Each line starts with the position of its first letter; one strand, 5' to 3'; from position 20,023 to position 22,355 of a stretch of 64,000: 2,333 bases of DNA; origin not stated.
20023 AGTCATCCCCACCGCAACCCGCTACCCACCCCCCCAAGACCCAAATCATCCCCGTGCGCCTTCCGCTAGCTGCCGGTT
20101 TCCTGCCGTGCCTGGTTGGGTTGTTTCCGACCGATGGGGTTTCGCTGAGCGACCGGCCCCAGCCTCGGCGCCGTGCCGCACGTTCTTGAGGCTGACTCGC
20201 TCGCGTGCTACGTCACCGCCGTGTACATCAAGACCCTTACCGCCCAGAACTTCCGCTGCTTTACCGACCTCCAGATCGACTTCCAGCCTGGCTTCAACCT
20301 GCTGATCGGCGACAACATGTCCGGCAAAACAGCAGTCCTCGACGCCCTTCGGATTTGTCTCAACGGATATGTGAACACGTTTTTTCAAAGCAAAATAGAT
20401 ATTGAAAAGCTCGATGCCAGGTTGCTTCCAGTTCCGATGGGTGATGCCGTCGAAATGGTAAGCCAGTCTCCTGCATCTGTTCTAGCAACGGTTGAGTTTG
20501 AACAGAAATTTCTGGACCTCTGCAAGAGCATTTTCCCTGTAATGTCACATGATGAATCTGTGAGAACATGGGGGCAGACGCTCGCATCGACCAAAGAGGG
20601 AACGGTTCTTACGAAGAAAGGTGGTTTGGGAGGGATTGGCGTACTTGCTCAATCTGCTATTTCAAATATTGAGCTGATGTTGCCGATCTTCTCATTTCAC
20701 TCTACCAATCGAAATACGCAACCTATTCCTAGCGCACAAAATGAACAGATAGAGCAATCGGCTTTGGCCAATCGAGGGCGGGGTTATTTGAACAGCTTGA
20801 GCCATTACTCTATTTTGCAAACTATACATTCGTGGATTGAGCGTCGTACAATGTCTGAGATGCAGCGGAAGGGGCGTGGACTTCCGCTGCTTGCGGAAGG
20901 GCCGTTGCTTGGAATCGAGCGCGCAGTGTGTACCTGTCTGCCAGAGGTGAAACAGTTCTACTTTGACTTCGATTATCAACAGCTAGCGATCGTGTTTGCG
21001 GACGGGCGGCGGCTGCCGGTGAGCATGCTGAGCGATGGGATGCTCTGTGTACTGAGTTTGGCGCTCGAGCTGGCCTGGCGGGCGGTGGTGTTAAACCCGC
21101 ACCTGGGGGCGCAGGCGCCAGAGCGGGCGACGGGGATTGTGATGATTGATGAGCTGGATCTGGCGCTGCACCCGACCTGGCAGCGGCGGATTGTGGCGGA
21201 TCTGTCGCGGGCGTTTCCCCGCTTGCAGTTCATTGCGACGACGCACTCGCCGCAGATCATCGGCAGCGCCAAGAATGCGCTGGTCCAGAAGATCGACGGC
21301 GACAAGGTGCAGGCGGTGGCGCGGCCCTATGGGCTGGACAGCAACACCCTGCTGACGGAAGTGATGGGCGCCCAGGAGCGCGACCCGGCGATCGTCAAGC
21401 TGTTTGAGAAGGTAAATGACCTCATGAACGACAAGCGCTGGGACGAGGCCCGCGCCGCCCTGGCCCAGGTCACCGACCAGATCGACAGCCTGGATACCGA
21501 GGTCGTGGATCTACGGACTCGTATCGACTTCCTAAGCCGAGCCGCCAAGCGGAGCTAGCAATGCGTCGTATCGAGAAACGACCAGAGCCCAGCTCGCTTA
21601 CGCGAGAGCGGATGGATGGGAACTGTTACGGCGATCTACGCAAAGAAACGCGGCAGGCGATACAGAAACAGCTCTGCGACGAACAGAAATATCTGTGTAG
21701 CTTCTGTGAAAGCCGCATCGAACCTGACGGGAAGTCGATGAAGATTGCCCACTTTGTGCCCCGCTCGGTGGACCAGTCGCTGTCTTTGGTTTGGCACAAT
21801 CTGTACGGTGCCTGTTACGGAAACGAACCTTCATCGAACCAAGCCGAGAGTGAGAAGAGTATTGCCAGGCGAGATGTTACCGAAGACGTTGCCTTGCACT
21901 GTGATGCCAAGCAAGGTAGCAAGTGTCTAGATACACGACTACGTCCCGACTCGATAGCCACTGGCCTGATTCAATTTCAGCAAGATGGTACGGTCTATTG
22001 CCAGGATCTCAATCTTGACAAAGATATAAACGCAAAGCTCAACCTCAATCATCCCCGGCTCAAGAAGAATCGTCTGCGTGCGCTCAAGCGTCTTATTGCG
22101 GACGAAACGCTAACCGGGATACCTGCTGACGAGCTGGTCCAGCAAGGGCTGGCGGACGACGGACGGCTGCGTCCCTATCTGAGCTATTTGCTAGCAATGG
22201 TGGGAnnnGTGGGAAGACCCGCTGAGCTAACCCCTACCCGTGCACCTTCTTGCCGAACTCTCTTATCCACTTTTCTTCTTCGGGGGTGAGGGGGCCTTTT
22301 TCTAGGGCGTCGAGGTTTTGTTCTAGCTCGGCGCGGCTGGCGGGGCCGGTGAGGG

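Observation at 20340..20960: Sharp low-GC patch confined to the middle of the ATPase gene (mosaic gene)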

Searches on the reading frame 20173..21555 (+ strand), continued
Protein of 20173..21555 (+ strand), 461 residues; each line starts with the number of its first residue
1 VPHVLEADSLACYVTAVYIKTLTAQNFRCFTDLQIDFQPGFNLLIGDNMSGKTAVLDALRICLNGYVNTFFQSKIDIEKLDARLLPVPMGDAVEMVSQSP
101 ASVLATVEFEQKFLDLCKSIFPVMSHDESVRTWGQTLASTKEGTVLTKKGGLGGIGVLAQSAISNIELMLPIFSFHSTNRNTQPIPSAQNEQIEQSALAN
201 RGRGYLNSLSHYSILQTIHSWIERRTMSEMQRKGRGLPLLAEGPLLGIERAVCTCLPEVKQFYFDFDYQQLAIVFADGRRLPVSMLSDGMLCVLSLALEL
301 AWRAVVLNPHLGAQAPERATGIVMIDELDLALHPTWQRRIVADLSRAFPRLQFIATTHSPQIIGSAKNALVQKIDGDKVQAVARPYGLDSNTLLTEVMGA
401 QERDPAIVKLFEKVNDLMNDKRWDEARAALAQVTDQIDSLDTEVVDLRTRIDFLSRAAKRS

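Call 87: list_cluster_members(proteins=[L092:2689-4071:+, P0001])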
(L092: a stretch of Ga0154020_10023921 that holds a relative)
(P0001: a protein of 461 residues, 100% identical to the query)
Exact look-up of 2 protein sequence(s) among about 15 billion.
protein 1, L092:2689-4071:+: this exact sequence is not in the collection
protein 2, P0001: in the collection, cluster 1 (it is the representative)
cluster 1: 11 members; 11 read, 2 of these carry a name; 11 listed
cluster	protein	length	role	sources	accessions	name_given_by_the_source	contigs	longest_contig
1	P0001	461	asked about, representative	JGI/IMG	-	predicted ATP-binding protein involved in virulence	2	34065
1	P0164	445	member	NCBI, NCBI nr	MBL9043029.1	MAG: AAA family ATPase [Myxococcales bacterium] | AAA family ATPase [Myxococcales bacterium]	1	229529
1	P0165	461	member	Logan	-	-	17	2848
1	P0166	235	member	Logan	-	-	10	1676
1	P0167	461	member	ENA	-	-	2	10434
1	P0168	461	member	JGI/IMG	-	-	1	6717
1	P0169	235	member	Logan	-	-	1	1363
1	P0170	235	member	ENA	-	-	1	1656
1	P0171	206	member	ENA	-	-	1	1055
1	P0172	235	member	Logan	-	-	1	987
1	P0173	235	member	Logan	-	-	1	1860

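Call 89: find_encoding_contigs(protein=P0167, flank=6000, max_places=2)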
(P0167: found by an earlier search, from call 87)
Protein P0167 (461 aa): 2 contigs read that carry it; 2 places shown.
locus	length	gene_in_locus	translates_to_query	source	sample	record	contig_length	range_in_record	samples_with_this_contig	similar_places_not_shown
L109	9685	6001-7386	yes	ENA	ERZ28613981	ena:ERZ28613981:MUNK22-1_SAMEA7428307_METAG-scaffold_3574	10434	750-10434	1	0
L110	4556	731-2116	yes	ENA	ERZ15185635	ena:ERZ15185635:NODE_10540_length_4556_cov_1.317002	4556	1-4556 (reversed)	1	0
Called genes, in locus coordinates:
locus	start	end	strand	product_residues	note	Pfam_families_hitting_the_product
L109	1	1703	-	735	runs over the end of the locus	PF07584:BatA, PF13519:VWA_2 (weak)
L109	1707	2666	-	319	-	PF01882:DUF58, PF13519:VWA_2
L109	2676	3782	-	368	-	PF20030:bpMoxR, PF07726:AAA_3, PF07728:AAA_5, PF17863:AAA_lid_2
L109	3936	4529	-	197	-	PF08843:AbiEii, PF19502:DUF6036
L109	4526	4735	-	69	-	-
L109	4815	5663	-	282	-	-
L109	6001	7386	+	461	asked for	PF02463:SMC_N, PF13175:AAA_15, PF13476:AAA_23, PF13175:AAA_15 (weak), PF13304:AAA_21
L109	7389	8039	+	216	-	-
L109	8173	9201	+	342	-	PF13175:AAA_15, PF13304:AAA_21, PF13175:AAA_15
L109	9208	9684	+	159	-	?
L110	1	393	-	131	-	?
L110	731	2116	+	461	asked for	PF02463:SMC_N, PF13175:AAA_15, PF13476:AAA_23, PF13175:AAA_15 (weak), PF13304:AAA_21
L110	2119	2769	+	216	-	-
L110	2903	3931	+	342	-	PF13175:AAA_15, PF13304:AAA_21, PF13175:AAA_15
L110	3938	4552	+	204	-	-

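Call 98: search_protein_families(library=padloc, proteins=[L092:4861-5886:+, L092:5896-6501:+, L092:4077-4724:+], max_evalue=0.001)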
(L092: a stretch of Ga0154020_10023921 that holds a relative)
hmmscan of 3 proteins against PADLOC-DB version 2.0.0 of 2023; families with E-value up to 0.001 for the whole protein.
L092:4861-5886:+ (342 aa): 111 families (the best 25 are shown)
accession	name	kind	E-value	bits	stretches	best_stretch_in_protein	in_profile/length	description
PDLC04214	HEC-02A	-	1.2e-120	400.8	1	1-340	1-337/338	-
PDLC04213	HEC-02A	-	2.2e-77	258.9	1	1-340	1-334/337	-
PDLC04146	HEC-02B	-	2.4e-55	185.9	1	1-335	1-337/344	-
PDLC02980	AriA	-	3.8e-23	80.9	2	78-280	96-301/304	-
PDLC04033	PD-T4-4_A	-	2.7e-19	67.7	1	168-288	256-376/460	-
PDLC03878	NsnB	-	2.1e-18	65.2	1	1-292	1-291/345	-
PDLC02979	AriA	-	4.3e-18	64.3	2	171-280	256-371/373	-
PDLC02336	AbiLi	-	5.1e-17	60.5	1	1-308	1-319/340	AbiLi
PDLC04032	PD-T4-4_A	-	1.3e-16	58.7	1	172-285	279-394/474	-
PDLC04611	PDC-M38A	-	1.7e-16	58.7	2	1-49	1-49/383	-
PDLC02915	ATPase-Toprim_I-B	-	1.1e-15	55.5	2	235-290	253-307/623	-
PDLC04608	PDC-M38A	-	1.8e-14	52.2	2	205-297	239-333/367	-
PDLC02358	Old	-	2.3e-13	47.8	1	234-286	281-333/578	Old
PDLC02335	AbiLi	-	2.8e-13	47.6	1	24-288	78-243/326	AbiLi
PDLC04664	PDC-M47A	-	2.9e-13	47.6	1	170-288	254-372/461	-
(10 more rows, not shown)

L092:5896-6501:+ (202 aa): 3 families
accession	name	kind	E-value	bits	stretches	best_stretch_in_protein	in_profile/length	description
PDLC04224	HEC-02B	-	7e-31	105.5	1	5-184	3-176/182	-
PDLC04221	HEC-02B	-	3.8e-09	34.7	1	5-181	4-168/171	-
PDLC04225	HEC-02B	-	6.9e-06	24.2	1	5-164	4-157/173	-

L092:4077-4724:+ (216 aa): 26 families (the best 25 are shown)
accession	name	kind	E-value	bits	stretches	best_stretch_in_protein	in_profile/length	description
PDLC00322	PtuB1|PtuB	-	1e-36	124.8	1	1-182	1-167/215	Unknown function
PDLC02924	HNH_I-A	-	5.5e-29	99.6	1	1-179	1-159/198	-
PDLC00332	PtuB1|PtuB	-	3.2e-25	87.2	1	1-197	1-187/212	Unknown function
PDLC00346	PtuB1|PtuB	-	1.4e-21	75.5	1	1-195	1-185/214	Unknown function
PDLC00314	PtuB1|PtuB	-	6.1e-20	69.9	1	1-165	1-155/156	Unknown function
PDLC00324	PtuB1|PtuB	-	4.8e-18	63.7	1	1-180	1-167/209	Unknown function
PDLC00349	PtuB1|PtuB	-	4.4e-17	60.9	1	1-180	1-202/260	Unknown function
PDLC00355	PtuB1|PtuB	-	1.1e-16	59.3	1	1-104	1-108/263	Unknown function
PDLC00338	PtuB1|PtuB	-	6.8e-15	53.2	1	1-94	1-104/261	Unknown function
PDLC00358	PtuB1|PtuB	-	3.8e-14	50.9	1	2-157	2-140/215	Unknown function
PDLC00320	PtuB1|PtuB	-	2.8e-13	48.1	1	5-88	2-85/202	Unknown function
PDLC00334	PtuB1|PtuB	-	1.7e-11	42.4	1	7-88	8-90/222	Unknown function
PDLC00344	PtuB1|PtuB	-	1.4e-10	39.3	1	1-86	1-90/213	Unknown function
PDLC00326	PtuB1|PtuB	-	4.3e-10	37.8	1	1-89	1-90/197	Unknown function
PDLC00337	PtuB1|PtuB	-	7.5e-09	33.8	1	31-86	44-98/216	Unknown function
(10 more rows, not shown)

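Call 107: predict_structure(alignment_id=A4)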
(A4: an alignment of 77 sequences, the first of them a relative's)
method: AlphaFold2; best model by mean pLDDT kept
length: 444 residues; sequences in the alignment: 77
mean_pLDDT: 90.8   pTM: 0.89
mean pLDDT of the five models: 90.8, 90.1, 89.8, 89.0, 89.0
residues with pLDDT >= 90: 343; 70-90: 66; 50-70: 21; < 50: 14
segments of 3 or more residues with pLDDT < 50: 110-116, 123-128
pLDDT, mean of each block of 10 residues (from residue 1): 95 97 98 96 93 85 94 96 90 82 58 48 49 71 87 93 83 75 91 92 96 97 94 98 98 98 97 96 98 97 97 95 98 98 97 97 96 95 93 97 98 97 96 97 91
secondary structure, 60 per line:
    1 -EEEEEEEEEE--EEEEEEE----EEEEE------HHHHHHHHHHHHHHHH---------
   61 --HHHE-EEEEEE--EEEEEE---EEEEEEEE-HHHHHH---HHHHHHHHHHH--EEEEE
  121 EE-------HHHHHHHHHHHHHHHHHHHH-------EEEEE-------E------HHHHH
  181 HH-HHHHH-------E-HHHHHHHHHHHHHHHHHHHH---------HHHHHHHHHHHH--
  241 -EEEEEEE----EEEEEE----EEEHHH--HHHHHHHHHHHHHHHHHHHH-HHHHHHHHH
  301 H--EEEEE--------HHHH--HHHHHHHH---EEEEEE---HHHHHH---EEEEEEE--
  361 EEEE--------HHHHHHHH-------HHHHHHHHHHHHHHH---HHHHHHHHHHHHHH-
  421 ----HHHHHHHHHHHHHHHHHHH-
elements in order: E2-11 E14-20 E25-29 H36-51 E68-73 E76-81 E85-92 H94-99 H103-113 E116-122 H130-149 E157-161 H176-182 H184-188 H198-217 H227-238 E242-248 E253-258 E263-265 H271-290 H292-301 E304-308 H317-320 H323-330 E334-339 H343-348 E352-358 E361-364 H373-380 H388-402 H406-419 H425-443

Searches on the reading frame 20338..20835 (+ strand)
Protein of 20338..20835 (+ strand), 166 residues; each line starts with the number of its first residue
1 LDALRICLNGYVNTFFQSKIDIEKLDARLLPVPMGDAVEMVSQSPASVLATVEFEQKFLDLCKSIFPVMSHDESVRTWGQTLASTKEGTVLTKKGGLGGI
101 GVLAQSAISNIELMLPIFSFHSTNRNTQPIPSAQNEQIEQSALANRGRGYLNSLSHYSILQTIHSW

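Call 29: find_homologous_proteins(query=window:20338-20835:+, max_evalue=0.001)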
Query window:20338-20835:+: 120 candidates shared short words with the query, none scored E <= 0.001.

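Call 36: search_protein_representatives(protein=window:20362-20811:+)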
Query: 150 residues. Proteins with E-value up to 0.001 (for the whole library): 1; up to 1e-10: 0; up to 1e-30: 0. The best 1 are listed.
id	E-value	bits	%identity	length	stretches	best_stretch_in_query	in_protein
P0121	7.4e-04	35.8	35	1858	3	7-64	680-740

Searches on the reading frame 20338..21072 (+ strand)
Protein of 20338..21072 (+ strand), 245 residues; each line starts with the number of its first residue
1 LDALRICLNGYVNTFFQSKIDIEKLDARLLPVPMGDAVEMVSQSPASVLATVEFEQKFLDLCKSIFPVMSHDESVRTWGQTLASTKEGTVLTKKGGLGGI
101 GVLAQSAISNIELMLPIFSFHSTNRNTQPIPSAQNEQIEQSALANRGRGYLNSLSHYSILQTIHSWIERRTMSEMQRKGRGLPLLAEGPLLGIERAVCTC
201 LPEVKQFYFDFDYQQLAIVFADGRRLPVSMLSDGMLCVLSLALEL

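Call 99: search_dna_similar(query=window:20338-21072:+, collection=phages, mode=protein, max_evalue=0.001, max_rows=10)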
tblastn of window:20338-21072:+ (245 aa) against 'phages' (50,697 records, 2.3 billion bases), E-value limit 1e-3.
No match.

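Call 100: search_dna_similar(query=window:20338-21072:+, collection=plasmids, mode=protein, max_evalue=0.001, max_rows=10)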
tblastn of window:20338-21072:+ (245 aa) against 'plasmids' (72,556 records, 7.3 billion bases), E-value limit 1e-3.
Records with a match: 1; places in all: 1; records where one place covers at least 80% of the query: 0.
Best place of each record, by identity: <60% 1.
By first word of the organism name: Bacillus 1.
By predicted mobility (MOB-suite, as given by PLSDB): non-mobilizable 1.
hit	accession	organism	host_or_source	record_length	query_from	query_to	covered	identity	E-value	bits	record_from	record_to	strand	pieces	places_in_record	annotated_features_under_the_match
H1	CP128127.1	Bacillus cereus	bacterial isolate,pine forrest soil ...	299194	112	245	55%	27.6%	7e-5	51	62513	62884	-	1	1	AAA family ATPase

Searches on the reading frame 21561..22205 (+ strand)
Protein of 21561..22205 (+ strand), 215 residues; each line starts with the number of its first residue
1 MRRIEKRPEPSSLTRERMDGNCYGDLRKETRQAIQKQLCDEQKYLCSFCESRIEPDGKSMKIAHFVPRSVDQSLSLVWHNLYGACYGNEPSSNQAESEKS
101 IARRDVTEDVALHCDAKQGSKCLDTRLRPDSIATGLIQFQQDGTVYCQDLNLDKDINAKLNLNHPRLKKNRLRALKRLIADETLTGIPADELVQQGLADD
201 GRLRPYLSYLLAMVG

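Call 7: search_protein_families(library=pfam, proteins=[window:21561-22205:+], max_evalue=0.1)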
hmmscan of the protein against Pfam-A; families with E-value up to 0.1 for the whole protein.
window:21561-22205:+ (215 aa): 0 families

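Call 8: search_protein_families(library=padloc, proteins=[window:21561-22205:+], max_evalue=0.1)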
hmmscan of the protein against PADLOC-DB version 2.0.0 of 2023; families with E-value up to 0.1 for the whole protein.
window:21561-22205:+ (215 aa): 42 families (the best 25 are shown)
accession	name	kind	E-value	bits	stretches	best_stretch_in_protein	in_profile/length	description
PDLC00322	PtuB1|PtuB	-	5.2e-40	135.6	1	1-180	1-165/215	Unknown function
PDLC02924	HNH_I-A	-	2.3e-30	104.1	1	1-178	1-158/198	-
PDLC00332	PtuB1|PtuB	-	2.8e-26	90.7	1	1-209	1-201/212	Unknown function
PDLC00346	PtuB1|PtuB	-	8e-20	69.7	1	1-192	1-182/214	Unknown function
PDLC00349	PtuB1|PtuB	-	1.1e-19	69.4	1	1-180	1-202/260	Unknown function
PDLC00314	PtuB1|PtuB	-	1.6e-19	68.5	1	1-166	1-156/156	Unknown function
PDLC00324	PtuB1|PtuB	-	9.1e-17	59.5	1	1-179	1-166/209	Unknown function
PDLC00338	PtuB1|PtuB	-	1.5e-15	55.4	1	1-96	1-106/261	Unknown function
PDLC00358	PtuB1|PtuB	-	4.8e-15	53.8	1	1-88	1-88/215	Unknown function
PDLC00326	PtuB1|PtuB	-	9e-15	53.1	1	1-96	1-97/197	Unknown function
PDLC00355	PtuB1|PtuB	-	1.5e-14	52.3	1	1-115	1-116/263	Unknown function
PDLC00320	PtuB1|PtuB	-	1.5e-12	45.8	1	21-185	18-167/202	Unknown function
PDLC00344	PtuB1|PtuB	-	1.9e-12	45.4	1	1-89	1-93/213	Unknown function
PDLC00334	PtuB1|PtuB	-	4.6e-12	44.3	1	7-88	8-90/222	Unknown function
PDLC00342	PtuB1|PtuB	-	1.3e-08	32.5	1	4-86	4-90/247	Unknown function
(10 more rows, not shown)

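Call 9: search_protein_families(library=ncbifam, proteins=[window:21561-22205:+], max_evalue=0.1)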
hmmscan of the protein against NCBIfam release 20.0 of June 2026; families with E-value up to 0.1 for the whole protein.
window:21561-22205:+ (215 aa): 2 families
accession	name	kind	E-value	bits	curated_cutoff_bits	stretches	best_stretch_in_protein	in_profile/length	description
NF041761.1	PtuB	equivalog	1e-24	87.6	150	1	1-179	1-178/218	retron Ec78 anti-phage system effector HNH endonuclease PtuB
TIGR02646.1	TIGR02646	subfamily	1.5e-15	57.5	52.15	1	23-171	4-139/144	retron system putative HNH endonuclease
